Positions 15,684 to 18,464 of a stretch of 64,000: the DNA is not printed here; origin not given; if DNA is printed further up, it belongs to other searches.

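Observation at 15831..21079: Tandem RelA/SpoT paralogs: hydrolase-dead synthetase next to a bifunctional enzyme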

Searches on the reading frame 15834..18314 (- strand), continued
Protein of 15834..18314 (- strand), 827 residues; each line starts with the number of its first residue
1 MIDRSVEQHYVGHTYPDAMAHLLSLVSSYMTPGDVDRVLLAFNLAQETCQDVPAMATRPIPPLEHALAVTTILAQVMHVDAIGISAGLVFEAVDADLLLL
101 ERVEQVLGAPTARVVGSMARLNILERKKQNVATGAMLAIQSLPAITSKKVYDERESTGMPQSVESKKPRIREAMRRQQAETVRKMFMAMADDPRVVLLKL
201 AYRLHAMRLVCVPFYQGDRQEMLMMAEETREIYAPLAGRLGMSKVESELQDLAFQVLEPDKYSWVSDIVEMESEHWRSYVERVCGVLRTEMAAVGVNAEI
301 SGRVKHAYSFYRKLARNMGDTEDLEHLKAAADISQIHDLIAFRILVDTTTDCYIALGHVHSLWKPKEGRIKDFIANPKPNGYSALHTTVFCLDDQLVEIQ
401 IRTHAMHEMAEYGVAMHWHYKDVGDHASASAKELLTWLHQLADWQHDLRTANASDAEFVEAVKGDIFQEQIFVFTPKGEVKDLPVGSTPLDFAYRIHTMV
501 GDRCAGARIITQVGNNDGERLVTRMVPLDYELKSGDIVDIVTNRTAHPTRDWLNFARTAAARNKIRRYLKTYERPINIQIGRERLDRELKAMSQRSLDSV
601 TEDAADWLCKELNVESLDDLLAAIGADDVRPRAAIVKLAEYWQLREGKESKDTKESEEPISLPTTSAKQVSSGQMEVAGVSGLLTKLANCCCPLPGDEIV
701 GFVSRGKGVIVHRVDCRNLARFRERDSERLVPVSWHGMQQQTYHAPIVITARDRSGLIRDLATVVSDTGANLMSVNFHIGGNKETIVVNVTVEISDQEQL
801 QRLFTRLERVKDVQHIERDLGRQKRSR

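Call 13: find_related_loci(query=window:15834-18314:-, collection=genome_contigs, flank=6000)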
Query window:15834-18314:- (827 aa) in genome_contigs; peptide patterns used: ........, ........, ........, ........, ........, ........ (x = any residue, [..] = any of these).
131 stretches matched a pattern; 115 encode a relative of the query (tblastn E <= 1e-3); the best 80 are kept; 80 distinct loci.
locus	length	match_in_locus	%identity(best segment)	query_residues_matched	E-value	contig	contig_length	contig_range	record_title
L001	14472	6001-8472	95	1-824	0e+0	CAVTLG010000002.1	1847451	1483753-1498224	MAG: uncultured Chloroflexia bacterium isolate MFD06714.bin.2.100 genome assembly, contig: contig_16767, whole genome sh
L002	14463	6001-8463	72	1-826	0e+0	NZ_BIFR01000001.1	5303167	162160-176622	Tengunoibacter tsumagoiensis strain Uno3 sequence1, whole genome shotgun sequence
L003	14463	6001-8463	72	1-824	0e+0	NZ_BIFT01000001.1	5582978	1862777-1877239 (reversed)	Dictyobacter alpinus strain Uno16 sequence1, whole genome shotgun sequence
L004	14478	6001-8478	72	1-824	0e+0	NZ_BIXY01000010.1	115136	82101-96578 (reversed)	Dictyobacter arantiisoli strain Uno17 sequence010, whole genome shotgun sequence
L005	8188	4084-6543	72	1-822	0e+0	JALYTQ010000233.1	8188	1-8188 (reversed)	MAG: Chloroflexota bacterium isolate LIV bin34 SD1462_NODE_2085_length_8188_cov_1.353802, whole genome shotgun sequence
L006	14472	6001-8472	70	1-824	0e+0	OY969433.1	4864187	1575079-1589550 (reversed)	MAG: uncultured Chloroflexia bacterium isolate MFD00008.bin.1.123 genome assembly, chromosome: 1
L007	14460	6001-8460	73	1-821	0e+0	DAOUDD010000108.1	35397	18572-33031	MAG TPA_asm: Ktedonobacteraceae bacterium isolate L3_2 k53_136531, whole genome shotgun sequence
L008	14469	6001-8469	71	1-826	0e+0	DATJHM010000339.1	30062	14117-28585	MAG TPA_asm: Ktedonobacteraceae bacterium isolate SMAG_U15512 k141_9436682, whole genome shotgun sequence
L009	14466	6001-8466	72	1-824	0e+0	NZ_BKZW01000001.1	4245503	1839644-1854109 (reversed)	Dictyobacter vulcani strain W12 sequence1, whole genome shotgun sequence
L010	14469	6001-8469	70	1-827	0e+0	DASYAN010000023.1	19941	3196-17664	MAG TPA_asm: Ktedonobacteraceae bacterium isolate SMAG_U4882 k141_3170656, whole genome shotgun sequence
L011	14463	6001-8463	71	3-826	0e+0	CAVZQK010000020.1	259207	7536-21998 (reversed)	MAG: uncultured Chloroflexia bacterium isolate MFD09603.bin.2.180 genome assembly, contig: contig_31613, whole genome sh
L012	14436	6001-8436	71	2-824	0e+0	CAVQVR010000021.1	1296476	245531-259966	MAG: uncultured Chloroflexia bacterium isolate MFD10064.bin.2.18 genome assembly, contig: contig_906, whole genome shotg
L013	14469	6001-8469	73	1-824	0e+0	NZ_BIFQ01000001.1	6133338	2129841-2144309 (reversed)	Dictyobacter aurantiacus strain S27 sequence1, whole genome shotgun sequence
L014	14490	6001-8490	70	1-826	0e+0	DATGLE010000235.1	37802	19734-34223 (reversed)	MAG TPA_asm: Ktedonobacteraceae bacterium isolate SMAG_U9878 k141_107868, whole genome shotgun sequence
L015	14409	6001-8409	71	1-824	0e+0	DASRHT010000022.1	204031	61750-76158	MAG TPA_asm: Ktedonobacteraceae bacterium isolate SMAG_U10091 k141_180616, whole genome shotgun sequence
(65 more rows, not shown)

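Call 27: search_protein_representatives(protein=window:15834-18314:-)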
Query: 827 residues. Proteins with E-value up to 0.001 (for the whole library): 21154; up to 1e-10: 13552; up to 1e-30: 4855. The best 150 are listed.
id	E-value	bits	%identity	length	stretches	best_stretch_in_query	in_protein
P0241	0.0e+00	1184.6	70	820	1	17-825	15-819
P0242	2.1e-219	747.0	64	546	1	30-573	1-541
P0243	3.9e-199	680.0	50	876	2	220-819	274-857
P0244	1.9e-187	641.4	49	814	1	63-794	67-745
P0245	2.1e-147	509.0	40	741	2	176-822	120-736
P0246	8.2e-144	497.0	40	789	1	21-817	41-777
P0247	4.7e-142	491.2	41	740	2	175-817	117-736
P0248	2.7e-139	482.1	39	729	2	176-818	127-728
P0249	2.9e-138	478.7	40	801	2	176-821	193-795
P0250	4.0e-136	471.6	42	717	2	176-816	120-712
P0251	2.7e-135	468.9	40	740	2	177-821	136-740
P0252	3.8e-135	468.4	43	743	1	110-818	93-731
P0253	4.8e-135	468.1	42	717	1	174-818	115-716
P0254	2.2e-134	465.9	43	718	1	172-814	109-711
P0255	8.8e-134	463.9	40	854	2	171-816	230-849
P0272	4.4e-128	445.0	41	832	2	21-595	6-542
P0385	1.6e-113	396.9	36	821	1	22-816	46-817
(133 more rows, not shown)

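Call 39: list_cluster_members(proteins=[P0243, P0244, P0246, P0245, P0247, P0248, P0249, P0254, P0272, P0385])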
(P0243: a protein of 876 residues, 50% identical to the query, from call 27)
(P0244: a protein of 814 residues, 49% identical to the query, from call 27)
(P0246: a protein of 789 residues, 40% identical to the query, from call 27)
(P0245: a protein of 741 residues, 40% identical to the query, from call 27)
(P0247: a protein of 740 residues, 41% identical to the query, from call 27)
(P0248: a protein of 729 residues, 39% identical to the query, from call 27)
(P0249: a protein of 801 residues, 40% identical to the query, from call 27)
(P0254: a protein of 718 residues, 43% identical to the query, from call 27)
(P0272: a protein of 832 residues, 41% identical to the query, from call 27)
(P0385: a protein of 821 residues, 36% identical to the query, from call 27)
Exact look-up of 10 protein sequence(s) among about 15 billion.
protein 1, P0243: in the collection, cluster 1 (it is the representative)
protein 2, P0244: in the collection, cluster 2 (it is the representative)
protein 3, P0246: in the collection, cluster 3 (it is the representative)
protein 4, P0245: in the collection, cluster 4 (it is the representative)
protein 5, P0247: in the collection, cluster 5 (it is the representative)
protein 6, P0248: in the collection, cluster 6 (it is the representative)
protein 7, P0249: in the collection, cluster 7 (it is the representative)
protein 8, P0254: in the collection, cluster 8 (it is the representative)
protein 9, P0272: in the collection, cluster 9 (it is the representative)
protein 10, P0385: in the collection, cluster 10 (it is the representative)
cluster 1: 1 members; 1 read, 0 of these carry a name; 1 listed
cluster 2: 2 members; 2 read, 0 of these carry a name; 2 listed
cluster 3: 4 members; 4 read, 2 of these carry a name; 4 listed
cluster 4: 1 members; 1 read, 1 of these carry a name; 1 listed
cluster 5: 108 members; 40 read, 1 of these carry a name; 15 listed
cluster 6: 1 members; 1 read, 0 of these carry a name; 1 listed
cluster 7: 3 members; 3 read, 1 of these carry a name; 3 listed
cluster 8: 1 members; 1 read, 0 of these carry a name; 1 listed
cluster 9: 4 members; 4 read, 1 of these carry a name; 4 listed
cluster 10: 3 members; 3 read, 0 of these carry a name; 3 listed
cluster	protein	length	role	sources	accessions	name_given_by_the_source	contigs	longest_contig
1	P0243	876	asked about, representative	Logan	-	-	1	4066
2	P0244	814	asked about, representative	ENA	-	-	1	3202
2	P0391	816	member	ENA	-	-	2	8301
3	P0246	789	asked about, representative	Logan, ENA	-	-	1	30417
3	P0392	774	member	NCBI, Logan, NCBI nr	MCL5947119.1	MAG: bifunctional (p)ppGpp synthetase/guanosine-3',5'-bis(diphosphate) ... | bifunctional (p)ppGpp synthetase/guanosine-3',5'-bis(diphosphate) 3'-pyrophosphohydrolase ...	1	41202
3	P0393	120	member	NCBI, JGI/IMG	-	GTP pyrophosphokinase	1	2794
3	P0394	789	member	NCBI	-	-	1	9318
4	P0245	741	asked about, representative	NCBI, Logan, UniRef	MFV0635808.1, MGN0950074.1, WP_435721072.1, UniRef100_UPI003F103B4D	RelA/SpoT family protein [Mitsuokella sp. WILCCON 0060] | RelA/SpoT family protein n=1 Tax=unclassified Mitsuokella TaxID=2637239 ...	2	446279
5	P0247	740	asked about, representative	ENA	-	-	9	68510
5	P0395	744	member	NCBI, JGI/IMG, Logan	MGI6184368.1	MAG: RelA/SpoT family protein [Candidatus Fimadaptatus sp.] | guanosine-3',5'-bis(diphosphate) 3'-pyrophosphohydrolase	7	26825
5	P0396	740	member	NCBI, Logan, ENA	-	-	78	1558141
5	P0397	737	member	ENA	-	-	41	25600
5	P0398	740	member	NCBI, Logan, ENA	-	-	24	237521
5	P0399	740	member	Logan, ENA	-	-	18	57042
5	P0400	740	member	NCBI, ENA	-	-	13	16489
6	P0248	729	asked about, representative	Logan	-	-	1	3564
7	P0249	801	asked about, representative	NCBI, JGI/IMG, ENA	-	GTP diphosphokinase / guanosine-3',5'-bis(diphosphate) 3'-diphosphatase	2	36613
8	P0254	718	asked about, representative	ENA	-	-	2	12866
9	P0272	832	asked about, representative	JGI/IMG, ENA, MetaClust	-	\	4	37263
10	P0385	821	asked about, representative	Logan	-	-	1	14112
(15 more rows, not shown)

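Call 40: find_encoding_contigs(protein=P0246, flank=8000, max_places=3)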
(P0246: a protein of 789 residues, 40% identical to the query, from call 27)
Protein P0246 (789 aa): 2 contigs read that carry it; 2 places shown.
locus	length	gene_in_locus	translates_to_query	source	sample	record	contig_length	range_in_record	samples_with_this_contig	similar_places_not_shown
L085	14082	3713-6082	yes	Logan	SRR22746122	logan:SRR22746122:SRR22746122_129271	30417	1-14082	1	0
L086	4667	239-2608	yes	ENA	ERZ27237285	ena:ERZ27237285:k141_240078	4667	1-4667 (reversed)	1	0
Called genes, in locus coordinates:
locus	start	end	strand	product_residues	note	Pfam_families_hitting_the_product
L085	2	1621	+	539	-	?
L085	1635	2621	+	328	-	PF00528:BPD_transp_1 (weak)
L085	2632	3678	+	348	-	PF00528:BPD_transp_1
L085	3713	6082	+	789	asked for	PF13328:HD_4, PF01966:HD, PF04607:RelA_SpoT, PF02824:TGS, PF19296:RelA_AH, PF28438:RelA_RIS, PF13291:ACT_4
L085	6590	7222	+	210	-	PF00657:Lipase_GDSL, PF13472:Lipase_GDSL_2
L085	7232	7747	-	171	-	PF11290:DUF3090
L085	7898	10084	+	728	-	-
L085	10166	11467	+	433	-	PF06245:DUF1015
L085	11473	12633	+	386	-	PF08331:QueG_DUF1730, PF13484:Fer4_16, PF13646:HEAT_2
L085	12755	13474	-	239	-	PF00583:Acetyltransf_1, PF08445:FR47, PF13508:Acetyltransf_7, PF13673:Acetyltransf_10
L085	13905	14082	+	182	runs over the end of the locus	PF02082:Rrf2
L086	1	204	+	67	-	?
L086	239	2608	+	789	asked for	PF13328:HD_4, PF01966:HD, PF04607:RelA_SpoT, PF02824:TGS, PF19296:RelA_AH, PF28438:RelA_RIS, PF13291:ACT_4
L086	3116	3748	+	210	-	PF00657:Lipase_GDSL, PF13472:Lipase_GDSL_2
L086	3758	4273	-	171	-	PF11290:DUF3090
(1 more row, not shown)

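Call 41: find_encoding_contigs(protein=P0391, flank=8000, max_places=3)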
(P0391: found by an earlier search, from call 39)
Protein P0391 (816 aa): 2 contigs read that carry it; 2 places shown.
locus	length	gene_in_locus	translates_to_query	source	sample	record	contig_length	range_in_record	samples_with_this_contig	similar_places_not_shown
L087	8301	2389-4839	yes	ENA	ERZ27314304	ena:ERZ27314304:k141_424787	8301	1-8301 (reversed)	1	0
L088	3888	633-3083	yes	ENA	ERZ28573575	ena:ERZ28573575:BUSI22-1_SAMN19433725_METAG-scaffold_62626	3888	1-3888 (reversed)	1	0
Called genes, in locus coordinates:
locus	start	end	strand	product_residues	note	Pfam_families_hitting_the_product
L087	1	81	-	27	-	?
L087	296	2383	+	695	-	PF13328:HD_4, PF01966:HD, PF04607:RelA_SpoT, PF02824:TGS, PF28438:RelA_RIS (weak), PF13291:ACT_4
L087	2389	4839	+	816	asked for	PF13328:HD_4, PF04607:RelA_SpoT, PF02824:TGS, PF19296:RelA_AH, PF28438:RelA_RIS, PF13291:ACT_4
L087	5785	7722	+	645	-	PF04234:CopC, PF05425:CopD, PF13115:YtkA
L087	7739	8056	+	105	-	PF00196:GerE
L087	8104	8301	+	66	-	?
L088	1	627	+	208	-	?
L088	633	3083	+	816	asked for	PF13328:HD_4, PF04607:RelA_SpoT, PF02824:TGS, PF19296:RelA_AH, PF28438:RelA_RIS, PF13291:ACT_4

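Call 54: find_encoding_contigs(protein=P0243, flank=8000, max_places=3)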
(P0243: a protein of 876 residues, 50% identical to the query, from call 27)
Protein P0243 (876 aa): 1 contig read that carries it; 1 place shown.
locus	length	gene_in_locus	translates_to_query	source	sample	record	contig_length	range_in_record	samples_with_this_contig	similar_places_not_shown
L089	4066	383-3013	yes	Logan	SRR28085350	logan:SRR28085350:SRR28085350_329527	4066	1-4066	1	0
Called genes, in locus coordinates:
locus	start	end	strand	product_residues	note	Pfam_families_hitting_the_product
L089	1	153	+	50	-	?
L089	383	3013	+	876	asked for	PF13328:HD_4, PF04607:RelA_SpoT, PF02824:TGS, PF19296:RelA_AH (weak), PF28438:RelA_RIS, PF01842:ACT, PF13291:ACT_4, PF22629:ACT_AHAS_ss (weak)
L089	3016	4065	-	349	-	?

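Call 63: find_homologous_proteins(query=P0246, max_evalue=1e-50)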
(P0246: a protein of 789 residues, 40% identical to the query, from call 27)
Query P0246 (789 aa): 8000 proteins with E <= 1e-50 among 8000 candidates; the best 120 are listed.
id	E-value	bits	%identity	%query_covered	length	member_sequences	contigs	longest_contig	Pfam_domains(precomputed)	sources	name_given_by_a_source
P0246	0.0e+0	1787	100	100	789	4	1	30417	PF04607.24,PF13328.13,PF19296.6,PF02824.28,PF01966.29,PF13291.13,PF28438.1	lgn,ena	-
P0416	1.2e-238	812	51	96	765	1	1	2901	PF04607.24,PF13328.13,PF19296.6,PF02824.28,PF01966.29,PF13291.13,PF01842.32,PF28438.1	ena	-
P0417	2.1e-238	811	52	94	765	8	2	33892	PF04607.24,PF13328.13,PF19296.6,PF02824.28,PF01966.29,PF13291.13,PF01842.32,PF28438.1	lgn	-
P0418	2.2e-238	811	51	97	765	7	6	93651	PF04607.24,PF13328.13,PF19296.6,PF02824.28,PF01966.29,PF13291.13,PF01842.32,PF28438.1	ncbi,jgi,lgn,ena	jgi:GTP pyrophosphokinase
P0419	2.0e-236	805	52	94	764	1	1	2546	PF04607.24,PF13328.13,PF19296.6,PF02824.28,PF01966.29,PF13291.13,PF01842.32,PF28438.1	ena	-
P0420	4.2e-234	797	52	87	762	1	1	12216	PF04607.24,PF13328.13,PF19296.6,PF02824.28,PF01966.29,PF13291.13,PF01842.32,PF28438.1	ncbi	-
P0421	7.3e-221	753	50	93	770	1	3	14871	PF04607.24,PF13328.13,PF19296.6,PF02824.28,PF01966.29,PF13291.13,PF01842.32,PF28438.1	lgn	-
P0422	7.2e-211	720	48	95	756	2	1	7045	PF04607.24,PF13328.13,PF19296.6,PF02824.28,PF01966.29,PF13291.13,PF01842.32,PF28438.1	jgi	jgi:guanosine-3',5'-bis(diphosphate) 3'-pyrophosphohydrolase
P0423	1.2e-206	706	46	96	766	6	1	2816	PF04607.24,PF13328.13,PF19296.6,PF02824.28,PF01966.29,PF13291.13,PF01842.32,PF28438.1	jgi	-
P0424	3.1e-206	705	46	94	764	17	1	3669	PF04607.24,PF13328.13,PF19296.6,PF02824.28,PF01966.29,PF13291.13,PF28438.1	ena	-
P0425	5.0e-204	698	46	94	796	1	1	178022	PF04607.24,PF13328.13,PF19296.6,PF02824.28,PF01966.29,PF13291.13,PF01842.32,PF28438.1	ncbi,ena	-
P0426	1.2e-203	696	45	96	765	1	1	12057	PF04607.24,PF13328.13,PF19296.6,PF02824.28,PF01966.29,PF22629.3,PF13291.13,PF01842.32,PF28438.1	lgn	-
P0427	4.3e-203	695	66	59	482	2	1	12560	PF04607.24,PF19296.6,PF02824.28,PF22629.3,PF13291.13,PF01842.32,PF28438.1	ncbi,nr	ncbi:MAG: TGS domain-containing protein, partial [Chloroflexi bacterium]|nr:TGS domain-containing pr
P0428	4.9e-203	695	48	93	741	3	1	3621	PF04607.24,PF13328.13,PF19296.6,PF02824.28,PF01966.29,PF22629.3,PF13291.13,PF01842.32,PF28438.1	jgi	-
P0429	5.2e-203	694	47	93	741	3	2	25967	PF04607.24,PF13328.13,PF19296.6,PF02824.28,PF01966.29,PF22629.3,PF13291.13,PF01842.32,PF28438.1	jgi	jgi:guanosine-3',5'-bis(diphosphate) 3'-pyrophosphohydrolase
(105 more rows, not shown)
